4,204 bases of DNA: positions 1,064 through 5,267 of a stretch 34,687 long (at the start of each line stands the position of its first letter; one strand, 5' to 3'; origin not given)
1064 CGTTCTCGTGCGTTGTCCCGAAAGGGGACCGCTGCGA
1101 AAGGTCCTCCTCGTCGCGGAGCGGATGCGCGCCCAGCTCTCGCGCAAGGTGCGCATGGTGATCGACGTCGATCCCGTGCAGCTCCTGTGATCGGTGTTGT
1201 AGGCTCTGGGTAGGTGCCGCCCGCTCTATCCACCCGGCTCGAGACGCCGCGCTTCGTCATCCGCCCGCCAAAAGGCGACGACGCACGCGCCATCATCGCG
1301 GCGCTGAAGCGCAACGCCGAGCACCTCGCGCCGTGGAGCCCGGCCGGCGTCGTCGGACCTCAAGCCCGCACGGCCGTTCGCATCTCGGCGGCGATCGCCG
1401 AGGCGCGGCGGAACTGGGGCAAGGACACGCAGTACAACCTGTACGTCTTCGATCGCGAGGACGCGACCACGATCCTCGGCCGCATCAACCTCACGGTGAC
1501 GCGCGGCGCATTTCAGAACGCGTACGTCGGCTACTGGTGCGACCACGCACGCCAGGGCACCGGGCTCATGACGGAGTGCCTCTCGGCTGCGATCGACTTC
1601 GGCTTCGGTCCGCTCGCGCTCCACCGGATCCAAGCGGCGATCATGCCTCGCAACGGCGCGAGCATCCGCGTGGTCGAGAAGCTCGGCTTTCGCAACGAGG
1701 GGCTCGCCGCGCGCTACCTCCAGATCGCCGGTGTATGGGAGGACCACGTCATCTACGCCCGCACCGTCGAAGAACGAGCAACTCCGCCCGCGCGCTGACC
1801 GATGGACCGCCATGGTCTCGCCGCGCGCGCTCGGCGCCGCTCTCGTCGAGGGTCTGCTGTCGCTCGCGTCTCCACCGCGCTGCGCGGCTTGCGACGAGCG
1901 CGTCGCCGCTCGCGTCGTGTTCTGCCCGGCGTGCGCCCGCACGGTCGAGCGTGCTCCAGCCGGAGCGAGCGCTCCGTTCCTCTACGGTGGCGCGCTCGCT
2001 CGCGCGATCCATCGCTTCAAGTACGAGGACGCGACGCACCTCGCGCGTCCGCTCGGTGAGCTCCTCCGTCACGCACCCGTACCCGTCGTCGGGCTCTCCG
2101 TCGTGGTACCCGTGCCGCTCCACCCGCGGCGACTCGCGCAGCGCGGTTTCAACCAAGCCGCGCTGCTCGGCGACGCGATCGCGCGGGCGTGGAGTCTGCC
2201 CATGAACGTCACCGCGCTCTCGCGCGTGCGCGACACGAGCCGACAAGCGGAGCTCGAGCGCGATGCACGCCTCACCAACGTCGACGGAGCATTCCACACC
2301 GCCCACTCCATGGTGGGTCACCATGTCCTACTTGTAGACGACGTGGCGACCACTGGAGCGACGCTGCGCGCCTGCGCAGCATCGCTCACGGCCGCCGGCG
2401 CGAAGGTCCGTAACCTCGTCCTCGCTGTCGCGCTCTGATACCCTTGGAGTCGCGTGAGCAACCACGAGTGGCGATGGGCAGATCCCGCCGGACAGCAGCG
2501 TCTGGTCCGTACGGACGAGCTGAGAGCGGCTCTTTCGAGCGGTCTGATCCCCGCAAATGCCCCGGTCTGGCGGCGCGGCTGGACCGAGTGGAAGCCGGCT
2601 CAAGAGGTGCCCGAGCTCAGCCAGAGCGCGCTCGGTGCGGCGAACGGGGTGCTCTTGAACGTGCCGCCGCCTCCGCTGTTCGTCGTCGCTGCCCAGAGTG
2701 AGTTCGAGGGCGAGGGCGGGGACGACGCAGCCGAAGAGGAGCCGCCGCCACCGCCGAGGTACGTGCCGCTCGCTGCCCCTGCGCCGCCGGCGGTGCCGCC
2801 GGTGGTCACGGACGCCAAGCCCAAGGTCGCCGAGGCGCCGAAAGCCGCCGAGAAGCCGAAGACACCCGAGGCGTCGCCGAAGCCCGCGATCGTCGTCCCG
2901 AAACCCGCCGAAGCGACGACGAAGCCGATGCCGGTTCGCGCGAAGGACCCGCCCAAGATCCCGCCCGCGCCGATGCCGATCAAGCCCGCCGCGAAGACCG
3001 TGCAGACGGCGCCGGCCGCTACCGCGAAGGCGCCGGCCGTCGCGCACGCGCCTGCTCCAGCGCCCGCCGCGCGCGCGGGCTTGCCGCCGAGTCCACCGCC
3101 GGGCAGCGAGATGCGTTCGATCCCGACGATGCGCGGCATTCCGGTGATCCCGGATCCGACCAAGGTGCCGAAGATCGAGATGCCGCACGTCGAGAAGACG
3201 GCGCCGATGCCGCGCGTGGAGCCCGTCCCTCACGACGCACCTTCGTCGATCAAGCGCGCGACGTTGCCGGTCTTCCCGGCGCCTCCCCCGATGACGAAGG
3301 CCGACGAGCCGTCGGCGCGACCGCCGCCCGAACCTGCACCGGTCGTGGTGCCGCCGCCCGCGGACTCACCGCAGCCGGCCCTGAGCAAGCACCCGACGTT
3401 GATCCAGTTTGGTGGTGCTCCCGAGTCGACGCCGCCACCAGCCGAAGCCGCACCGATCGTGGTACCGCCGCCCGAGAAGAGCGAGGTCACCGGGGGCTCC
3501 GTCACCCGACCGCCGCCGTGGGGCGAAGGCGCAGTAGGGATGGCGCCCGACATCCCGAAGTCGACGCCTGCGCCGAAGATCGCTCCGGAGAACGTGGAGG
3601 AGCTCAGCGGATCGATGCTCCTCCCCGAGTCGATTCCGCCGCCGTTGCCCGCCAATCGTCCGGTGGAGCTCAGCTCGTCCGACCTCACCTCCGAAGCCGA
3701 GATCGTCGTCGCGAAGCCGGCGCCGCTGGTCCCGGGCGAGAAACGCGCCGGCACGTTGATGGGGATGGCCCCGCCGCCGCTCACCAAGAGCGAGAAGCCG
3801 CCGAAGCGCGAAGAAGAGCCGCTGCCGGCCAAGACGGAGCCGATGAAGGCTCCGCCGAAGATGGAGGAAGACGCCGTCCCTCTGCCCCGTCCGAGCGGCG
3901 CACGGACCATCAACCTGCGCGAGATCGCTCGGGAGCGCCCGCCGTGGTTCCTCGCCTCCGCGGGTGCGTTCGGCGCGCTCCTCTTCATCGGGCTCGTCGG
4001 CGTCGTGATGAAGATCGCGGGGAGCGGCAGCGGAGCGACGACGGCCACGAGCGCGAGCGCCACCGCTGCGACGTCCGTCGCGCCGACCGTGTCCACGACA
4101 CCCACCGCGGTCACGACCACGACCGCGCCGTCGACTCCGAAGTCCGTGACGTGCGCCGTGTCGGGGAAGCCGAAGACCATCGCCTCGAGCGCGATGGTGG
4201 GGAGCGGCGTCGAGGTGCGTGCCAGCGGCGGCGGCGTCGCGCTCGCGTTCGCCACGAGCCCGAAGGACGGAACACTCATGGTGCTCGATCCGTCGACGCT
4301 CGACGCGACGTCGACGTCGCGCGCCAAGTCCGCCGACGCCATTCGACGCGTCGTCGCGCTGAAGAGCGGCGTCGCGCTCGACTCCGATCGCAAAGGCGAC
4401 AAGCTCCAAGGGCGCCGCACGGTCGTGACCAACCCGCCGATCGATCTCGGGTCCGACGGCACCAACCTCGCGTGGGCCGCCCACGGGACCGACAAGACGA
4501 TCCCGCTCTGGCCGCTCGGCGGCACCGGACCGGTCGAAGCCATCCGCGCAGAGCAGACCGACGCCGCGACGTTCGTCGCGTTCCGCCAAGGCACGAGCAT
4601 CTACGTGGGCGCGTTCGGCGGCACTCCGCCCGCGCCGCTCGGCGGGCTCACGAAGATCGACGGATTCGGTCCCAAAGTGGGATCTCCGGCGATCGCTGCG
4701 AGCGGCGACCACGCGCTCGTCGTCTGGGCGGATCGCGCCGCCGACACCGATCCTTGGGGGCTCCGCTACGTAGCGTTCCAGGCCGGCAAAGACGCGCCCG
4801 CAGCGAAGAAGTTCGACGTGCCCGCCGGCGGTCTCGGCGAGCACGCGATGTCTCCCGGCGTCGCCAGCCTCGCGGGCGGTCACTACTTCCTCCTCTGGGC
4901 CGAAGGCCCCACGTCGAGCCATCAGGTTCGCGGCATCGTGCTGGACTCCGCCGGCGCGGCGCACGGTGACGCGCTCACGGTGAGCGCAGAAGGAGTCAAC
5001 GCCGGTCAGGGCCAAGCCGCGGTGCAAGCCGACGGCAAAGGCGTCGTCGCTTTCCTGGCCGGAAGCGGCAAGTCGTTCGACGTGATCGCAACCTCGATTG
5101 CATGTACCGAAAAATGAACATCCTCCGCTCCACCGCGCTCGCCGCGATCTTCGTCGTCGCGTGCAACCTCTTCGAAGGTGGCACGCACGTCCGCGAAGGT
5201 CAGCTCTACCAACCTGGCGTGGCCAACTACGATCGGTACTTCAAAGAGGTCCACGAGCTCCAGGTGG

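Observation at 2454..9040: Translationally coupled cassette of exported Cys-rich proteins facing a short DsbD-type reductase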

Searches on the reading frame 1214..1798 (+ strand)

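Call 8: search_protein_families(library=pfam, proteins=[window:1214-1798:+], max_evalue=0.001)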
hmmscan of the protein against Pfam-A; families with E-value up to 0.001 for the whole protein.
window:1214-1798:+ (194 aa): 3 families
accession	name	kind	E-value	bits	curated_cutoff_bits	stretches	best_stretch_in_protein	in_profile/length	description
PF13302.13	Acetyltransf_3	-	2.3e-22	80.6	25.4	1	13-160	1-138/138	Acetyltransferase (GNAT) domain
PF00583.31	Acetyltransf_1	-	4.3e-08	33.9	20.7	1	65-159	24-116/116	Acetyltransferase (GNAT) family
PF13420.13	Acetyltransf_4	-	1.5e-05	25.5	24.3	1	72-180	44-155/155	Acetyltransferase (GNAT) domain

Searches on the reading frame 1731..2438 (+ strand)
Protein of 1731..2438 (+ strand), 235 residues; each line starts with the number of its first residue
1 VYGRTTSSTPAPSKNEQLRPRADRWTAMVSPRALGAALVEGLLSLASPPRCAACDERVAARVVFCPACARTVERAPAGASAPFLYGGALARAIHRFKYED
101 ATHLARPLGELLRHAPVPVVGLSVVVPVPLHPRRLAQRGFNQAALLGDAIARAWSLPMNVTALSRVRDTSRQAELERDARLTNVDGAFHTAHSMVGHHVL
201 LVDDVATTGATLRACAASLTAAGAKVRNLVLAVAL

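Call 8: search_protein_families(library=pfam, proteins=[window:1731-2438:+], max_evalue=0.001)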
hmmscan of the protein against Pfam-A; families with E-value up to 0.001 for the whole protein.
window:1731-2438:+ (235 aa): 2 families
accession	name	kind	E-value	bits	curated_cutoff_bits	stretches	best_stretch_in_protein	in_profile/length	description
PF00156.33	Pribosyltran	-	3.6e-07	30.1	26.3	1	145-227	42-119/158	Phosphoribosyl transferase domain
PF18912.6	DZR_2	-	2.8e-05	24.3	27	1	43-73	2-32/56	Double zinc ribbon domain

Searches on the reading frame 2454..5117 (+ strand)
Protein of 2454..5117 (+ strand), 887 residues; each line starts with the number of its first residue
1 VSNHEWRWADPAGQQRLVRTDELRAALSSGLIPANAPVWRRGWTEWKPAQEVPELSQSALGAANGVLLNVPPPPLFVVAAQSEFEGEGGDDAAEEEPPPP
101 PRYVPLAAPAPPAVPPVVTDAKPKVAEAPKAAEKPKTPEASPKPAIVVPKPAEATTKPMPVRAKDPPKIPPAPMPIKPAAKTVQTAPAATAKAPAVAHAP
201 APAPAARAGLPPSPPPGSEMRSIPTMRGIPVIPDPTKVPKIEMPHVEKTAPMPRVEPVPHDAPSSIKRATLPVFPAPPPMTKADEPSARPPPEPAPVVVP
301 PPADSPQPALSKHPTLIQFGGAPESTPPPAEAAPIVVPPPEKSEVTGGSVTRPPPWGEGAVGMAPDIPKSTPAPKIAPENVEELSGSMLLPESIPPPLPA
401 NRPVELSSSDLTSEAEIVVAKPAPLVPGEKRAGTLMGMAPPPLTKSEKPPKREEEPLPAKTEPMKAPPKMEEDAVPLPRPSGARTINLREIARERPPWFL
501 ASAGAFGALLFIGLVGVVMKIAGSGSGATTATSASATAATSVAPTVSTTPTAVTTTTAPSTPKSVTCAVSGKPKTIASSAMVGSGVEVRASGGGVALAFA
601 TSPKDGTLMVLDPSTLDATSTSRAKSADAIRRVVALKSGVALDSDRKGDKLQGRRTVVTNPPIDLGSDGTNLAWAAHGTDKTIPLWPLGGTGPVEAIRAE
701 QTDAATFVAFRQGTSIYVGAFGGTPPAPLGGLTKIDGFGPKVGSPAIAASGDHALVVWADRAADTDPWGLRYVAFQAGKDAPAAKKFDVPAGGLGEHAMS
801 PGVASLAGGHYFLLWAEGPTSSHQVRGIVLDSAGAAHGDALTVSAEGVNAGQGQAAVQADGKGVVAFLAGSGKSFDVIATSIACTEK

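Call 5: search_protein_families(library=pfam, proteins=[window:2454-5117:+], max_evalue=0.01)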
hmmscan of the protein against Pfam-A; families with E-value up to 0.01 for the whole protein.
window:2454-5117:+ (887 aa): 1 family
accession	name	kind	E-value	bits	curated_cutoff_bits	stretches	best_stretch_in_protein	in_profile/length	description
PF14237.11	GYF_2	-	1.5e-08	34.7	25.8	1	20-55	15-50/50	GYF domain 2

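Call 6: search_protein_families(library=ncbifam, proteins=[window:2454-5117:+], max_evalue=0.01)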
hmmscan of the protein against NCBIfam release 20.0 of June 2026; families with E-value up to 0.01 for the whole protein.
window:2454-5117:+ (887 aa): 0 families

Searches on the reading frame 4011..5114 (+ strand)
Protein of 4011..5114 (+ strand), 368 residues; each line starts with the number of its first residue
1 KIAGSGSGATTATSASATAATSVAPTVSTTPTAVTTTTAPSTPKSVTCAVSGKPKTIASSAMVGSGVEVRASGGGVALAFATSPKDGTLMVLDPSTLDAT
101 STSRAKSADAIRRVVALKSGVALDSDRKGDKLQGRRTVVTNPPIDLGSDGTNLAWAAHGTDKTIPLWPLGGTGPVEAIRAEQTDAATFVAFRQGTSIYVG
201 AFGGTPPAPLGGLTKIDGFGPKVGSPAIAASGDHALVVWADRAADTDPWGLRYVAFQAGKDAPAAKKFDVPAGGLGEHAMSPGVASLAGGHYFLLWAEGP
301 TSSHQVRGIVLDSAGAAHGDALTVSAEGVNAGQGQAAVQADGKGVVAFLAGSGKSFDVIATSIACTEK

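Call 36: find_homologous_proteins(query=window:4011-5114:+)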
Query window:4011-5114:+ (368 aa): 29 proteins with E <= 0.001 among 8000 candidates.
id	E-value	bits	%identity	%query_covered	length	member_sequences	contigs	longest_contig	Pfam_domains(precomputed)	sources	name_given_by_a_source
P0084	2.6e-106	374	57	88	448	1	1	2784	-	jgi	jgi:hypothetical protein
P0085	6.2e-101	356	57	85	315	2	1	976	-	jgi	jgi:hypothetical protein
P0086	1.7e-98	348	53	88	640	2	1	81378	-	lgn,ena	-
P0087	1.1e-94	336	53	88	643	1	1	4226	-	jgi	jgi:hypothetical protein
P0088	8.7e-92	326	50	93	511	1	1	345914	-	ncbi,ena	-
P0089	1.4e-88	316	50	92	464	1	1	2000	-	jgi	jgi:hypothetical protein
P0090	1.2e-87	312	49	86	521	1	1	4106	-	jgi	jgi:hypothetical protein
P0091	1.1e-82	296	46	99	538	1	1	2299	-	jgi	jgi:hypothetical protein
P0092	1.5e-82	296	48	95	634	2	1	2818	-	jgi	jgi:hypothetical protein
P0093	3.3e-82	295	47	88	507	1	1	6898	-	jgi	jgi:hypothetical protein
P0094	9.6e-81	290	47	86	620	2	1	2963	-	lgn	-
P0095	3.9e-78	281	49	86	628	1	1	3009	-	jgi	-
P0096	5.9e-78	281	45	90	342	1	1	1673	-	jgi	jgi:hypothetical protein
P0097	5.9e-78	281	46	93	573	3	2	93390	-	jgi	jgi:hypothetical protein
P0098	1.1e-77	280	47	86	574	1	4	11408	-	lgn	-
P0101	1.8e-75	272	44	97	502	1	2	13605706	-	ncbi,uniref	ncbi:hypothetical protein LVJ94_03080 [Pendulispora rubella]|uniref:Uncharacterized protein n=1 Tax=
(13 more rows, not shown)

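Call 37: find_encoding_contigs(protein=P0101, flank=10000, max_places=2)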
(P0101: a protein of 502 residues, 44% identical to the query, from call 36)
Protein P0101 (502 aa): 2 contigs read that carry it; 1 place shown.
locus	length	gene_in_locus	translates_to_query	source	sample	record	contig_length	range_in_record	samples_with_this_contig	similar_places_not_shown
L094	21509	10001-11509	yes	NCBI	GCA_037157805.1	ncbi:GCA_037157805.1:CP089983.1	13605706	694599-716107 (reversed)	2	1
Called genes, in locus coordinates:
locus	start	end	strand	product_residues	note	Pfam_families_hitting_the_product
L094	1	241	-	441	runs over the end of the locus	-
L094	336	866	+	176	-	-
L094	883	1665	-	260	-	PF00072:Response_reg, PF04397:LytTR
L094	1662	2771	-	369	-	PF06580:His_kinase, PF02518:HATPase_c (weak)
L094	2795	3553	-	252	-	PF03544:TonB_C (weak)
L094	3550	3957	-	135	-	PF02472:ExbD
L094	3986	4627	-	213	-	PF01618:MotA_ExbB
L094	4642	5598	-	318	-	-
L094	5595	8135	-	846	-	PF03544:TonB_C (weak), PF13620:CarboxypepD_reg, PF07715:Plug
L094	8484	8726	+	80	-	PF24122:Cas8b_C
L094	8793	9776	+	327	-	-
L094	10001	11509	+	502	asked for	-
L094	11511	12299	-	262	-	PF01048:PNP_UDP_1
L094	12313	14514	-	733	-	PF00933:Glyco_hydro_3, PF01915:Glyco_hydro_3_C, PF14310:Fn3-like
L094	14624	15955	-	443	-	PF00756:Esterase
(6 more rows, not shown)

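Call 38: find_encoding_contigs(protein=P0097, flank=10000, max_places=1)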
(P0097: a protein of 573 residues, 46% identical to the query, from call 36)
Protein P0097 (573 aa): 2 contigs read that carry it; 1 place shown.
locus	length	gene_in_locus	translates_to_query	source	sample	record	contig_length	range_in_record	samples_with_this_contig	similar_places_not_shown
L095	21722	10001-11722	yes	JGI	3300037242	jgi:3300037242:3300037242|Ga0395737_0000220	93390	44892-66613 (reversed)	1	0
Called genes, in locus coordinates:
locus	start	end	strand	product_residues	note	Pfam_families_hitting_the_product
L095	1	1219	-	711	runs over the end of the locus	PF01464:SLT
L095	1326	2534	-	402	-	PF01555:N6_N4_Mtase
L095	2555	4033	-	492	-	PF03109:ABC1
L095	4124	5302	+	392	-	PF00069:Pkinase, PF07714:PK_Tyr_Ser-Thr, PF01636:APH (faint)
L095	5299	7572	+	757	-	PF17764:PriA_3primeBD, PF00270:DEAD, PF04851:ResIII, PF18319:Zn_ribbon_PriA, PF00271:Helicase_C (weak), PF18074:PriA_C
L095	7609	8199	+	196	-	PF13302:Acetyltransf_3, PF13420:Acetyltransf_4, PF00583:Acetyltransf_1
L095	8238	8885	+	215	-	-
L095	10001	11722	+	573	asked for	-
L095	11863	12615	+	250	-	-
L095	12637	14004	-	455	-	PF02683:DsbD_TM, PF03190:Thioredox_DsbH (faint), PF00085:Thioredoxin, PF13098:Thioredoxin_2, PF13899:Thioredoxin_7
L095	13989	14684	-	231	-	PF07719:TPR_2 (faint)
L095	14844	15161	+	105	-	-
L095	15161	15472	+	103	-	-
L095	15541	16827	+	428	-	PF01593:Amino_oxidase, PF13450:NAD_binding_8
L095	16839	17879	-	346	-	PF00135:COesterase, PF20434:BD-FAE, PF07859:Abhydrolase_3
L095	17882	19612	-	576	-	PF00656:Peptidase_C14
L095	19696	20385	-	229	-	-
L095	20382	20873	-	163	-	PF04542:Sigma70_r2, PF13384:HTH_23 (faint), PF08281:Sigma70_r4_2 (weak)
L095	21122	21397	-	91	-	-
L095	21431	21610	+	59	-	-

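Call 54: predict_structure(alignment_id=A2)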
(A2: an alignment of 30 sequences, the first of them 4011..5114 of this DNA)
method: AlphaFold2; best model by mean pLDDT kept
length: 368 residues; sequences in the alignment: 30
mean_pLDDT: 90.6   pTM: 0.85
mean pLDDT of the five models: 90.6, 89.9, 89.6, 89.4, 88.3
residues with pLDDT >= 90: 295; 70-90: 36; 50-70: 21; < 50: 16
segments of 3 or more residues with pLDDT < 50: 1-5
pLDDT, mean of each block of 10 residues (from residue 1): 47 49 54 64 90 97 96 95 98 98 97 95 93 96 96 97 96 93 97 96 97 92 96 97 93 97 96 90 96 96 93 94 91 96 97 94 95
secondary structure, 60 per line:
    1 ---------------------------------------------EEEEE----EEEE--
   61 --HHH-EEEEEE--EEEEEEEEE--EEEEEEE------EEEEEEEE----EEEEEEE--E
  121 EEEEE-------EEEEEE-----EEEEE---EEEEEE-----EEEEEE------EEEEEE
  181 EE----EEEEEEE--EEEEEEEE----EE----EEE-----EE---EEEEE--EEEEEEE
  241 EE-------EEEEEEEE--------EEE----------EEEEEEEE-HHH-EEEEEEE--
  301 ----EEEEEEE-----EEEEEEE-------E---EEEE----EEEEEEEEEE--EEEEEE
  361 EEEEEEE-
elements in order: E46-50 E55-58 E67-72 E75-83 E86-92 E99-106 E111-117 E120-125 E133-138 E144-148 E152-157 E163-168 E175-182 E187-193 E196-203 E214-216 E227-231 E234-242 E250-257 E266-268 E279-286 E292-298 E305-311 E317-323 E335-338 E343-352 E355-367

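Call 70: search_protein_families(library=pfam, proteins=[L095:12637-14004:-], max_evalue=5)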
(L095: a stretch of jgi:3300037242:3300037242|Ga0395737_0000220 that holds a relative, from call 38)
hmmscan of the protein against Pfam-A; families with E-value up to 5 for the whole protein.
L095:12637-14004:- (455 aa): 7 families
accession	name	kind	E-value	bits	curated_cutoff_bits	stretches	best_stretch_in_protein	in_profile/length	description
PF02683.22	DsbD_TM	-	1.6e-48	165.4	27.1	1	60-268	3-218/219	Cytochrome C biogenesis protein transmembrane domain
PF13899.12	Thioredoxin_7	-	1.4e-10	41.6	27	1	352-429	9-82/83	Thioredoxin-like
PF13098.12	Thioredoxin_2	-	2.7e-10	41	27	1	357-450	2-103/104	Thioredoxin-like domain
PF00085.26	Thioredoxin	-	1.3e-08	35.2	23.5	1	358-446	16-96/103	Thioredoxin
PF03190.21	Thioredox_DsbH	-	1.8e-05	25.2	27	1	341-413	18-89/163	Protein of unknown function, DUF255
PF13905.12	Thioredoxin_8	-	0.001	19.8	27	1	405-433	65-93/94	Thioredoxin-like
PF07332.16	Phage_holin_3_6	-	0.02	15.4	28.4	1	245-314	38-104/116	Putative Actinobacterial Holin-X, holin superfamily III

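Call 84: find_related_loci(query=A2, collection=metagenome_contigs, flank=10000)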
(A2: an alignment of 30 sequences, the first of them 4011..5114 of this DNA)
Query A2 (368 aa) in metagenome_contigs; peptide patterns used: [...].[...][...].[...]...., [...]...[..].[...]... (x = any residue, [..] = any of these).
234 stretches matched a pattern; 84 encode a relative of the query (tblastn E <= 1e-3); the best 80 are kept; 80 distinct loci.
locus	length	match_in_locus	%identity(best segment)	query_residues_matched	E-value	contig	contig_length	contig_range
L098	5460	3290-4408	60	1-368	1e-136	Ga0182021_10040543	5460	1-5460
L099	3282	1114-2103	58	40-368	1e-118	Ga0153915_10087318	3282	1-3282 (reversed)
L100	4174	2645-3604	57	44-368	1e-115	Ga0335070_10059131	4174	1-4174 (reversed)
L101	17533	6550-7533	53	44-368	2e-105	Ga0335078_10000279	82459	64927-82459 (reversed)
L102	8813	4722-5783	50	9-368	2e-102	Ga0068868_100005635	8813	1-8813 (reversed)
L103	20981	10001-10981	52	46-368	2e-101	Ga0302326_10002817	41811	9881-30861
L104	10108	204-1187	54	44-368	3e-101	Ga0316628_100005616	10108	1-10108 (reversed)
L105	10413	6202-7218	50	32-368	1e-99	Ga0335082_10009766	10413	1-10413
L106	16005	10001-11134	44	2-365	2e-90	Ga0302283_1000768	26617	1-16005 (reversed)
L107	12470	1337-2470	44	2-365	2e-90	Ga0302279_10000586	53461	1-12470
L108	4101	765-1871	44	1-365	2e-87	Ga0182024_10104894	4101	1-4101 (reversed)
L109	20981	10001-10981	47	48-367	2e-85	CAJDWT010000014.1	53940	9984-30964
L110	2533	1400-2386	47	41-367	5e-87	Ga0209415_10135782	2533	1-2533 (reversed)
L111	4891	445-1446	47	40-365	1e-83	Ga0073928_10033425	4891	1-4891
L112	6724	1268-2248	47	48-365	9e-82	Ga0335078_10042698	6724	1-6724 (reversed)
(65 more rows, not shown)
